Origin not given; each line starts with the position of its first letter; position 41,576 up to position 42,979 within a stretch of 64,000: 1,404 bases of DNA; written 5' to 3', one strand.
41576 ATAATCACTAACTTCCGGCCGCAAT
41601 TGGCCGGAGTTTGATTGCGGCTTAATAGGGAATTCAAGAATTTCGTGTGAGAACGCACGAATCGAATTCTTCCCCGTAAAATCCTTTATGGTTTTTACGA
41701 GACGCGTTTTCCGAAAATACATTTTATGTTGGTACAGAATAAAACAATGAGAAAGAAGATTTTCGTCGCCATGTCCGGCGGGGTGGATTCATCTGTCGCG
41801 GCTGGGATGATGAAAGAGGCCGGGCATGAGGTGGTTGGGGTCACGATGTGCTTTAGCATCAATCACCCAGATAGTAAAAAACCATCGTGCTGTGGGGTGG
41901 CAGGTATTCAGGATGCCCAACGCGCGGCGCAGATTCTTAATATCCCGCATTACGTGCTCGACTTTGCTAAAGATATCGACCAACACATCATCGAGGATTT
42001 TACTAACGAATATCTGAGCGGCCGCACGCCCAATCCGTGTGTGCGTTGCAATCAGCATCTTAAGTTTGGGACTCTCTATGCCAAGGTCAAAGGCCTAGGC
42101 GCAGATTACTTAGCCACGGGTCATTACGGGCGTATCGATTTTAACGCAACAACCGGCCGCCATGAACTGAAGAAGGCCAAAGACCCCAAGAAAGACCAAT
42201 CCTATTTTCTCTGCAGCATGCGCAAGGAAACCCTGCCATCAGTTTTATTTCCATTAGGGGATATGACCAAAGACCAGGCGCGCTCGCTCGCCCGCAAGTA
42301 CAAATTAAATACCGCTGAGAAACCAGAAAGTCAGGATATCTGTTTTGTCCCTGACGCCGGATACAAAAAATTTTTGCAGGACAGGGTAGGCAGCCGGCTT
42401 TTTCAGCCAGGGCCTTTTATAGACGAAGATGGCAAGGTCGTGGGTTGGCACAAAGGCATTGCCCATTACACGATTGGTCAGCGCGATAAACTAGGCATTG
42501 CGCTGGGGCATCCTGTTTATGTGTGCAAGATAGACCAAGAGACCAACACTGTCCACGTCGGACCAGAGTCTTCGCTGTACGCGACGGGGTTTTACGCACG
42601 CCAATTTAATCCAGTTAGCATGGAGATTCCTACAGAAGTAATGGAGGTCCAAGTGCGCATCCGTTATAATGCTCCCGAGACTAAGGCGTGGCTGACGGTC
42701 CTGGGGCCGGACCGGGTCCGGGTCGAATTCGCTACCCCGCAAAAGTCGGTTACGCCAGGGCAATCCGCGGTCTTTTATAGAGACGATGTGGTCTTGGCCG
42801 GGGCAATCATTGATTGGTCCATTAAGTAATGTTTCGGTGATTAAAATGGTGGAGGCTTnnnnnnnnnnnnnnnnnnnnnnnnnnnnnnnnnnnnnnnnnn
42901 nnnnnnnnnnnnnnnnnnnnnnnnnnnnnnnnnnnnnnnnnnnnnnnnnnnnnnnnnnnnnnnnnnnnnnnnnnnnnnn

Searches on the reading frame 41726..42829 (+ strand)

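Call 62: search_protein_families(library=pfam, proteins=[window:41726-42829:+], max_evalue=0.0001)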
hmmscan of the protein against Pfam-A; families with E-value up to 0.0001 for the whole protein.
window:41726-42829:+ (367 aa): 4 families
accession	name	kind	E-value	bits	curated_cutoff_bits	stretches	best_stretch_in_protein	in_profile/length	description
PF03054.22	tRNA_Me_trans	-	5.7e-73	245.3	20.6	1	10-209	1-201/202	tRNA methyl transferase HUP domain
PF20258.4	tRNA_Me_trans_C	-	2.6e-18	66.6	20.6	1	288-362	3-77/77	Aminomethyltransferase beta-barrel domain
PF20259.3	tRNA_Me_trans_M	-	3e-18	65.6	27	1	214-279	1-65/66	tRNA methyl transferase PRC-barrel domain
PF02540.23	NAD_synthase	-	1.6e-05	24.6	21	1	6-100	15-107/242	NAD synthase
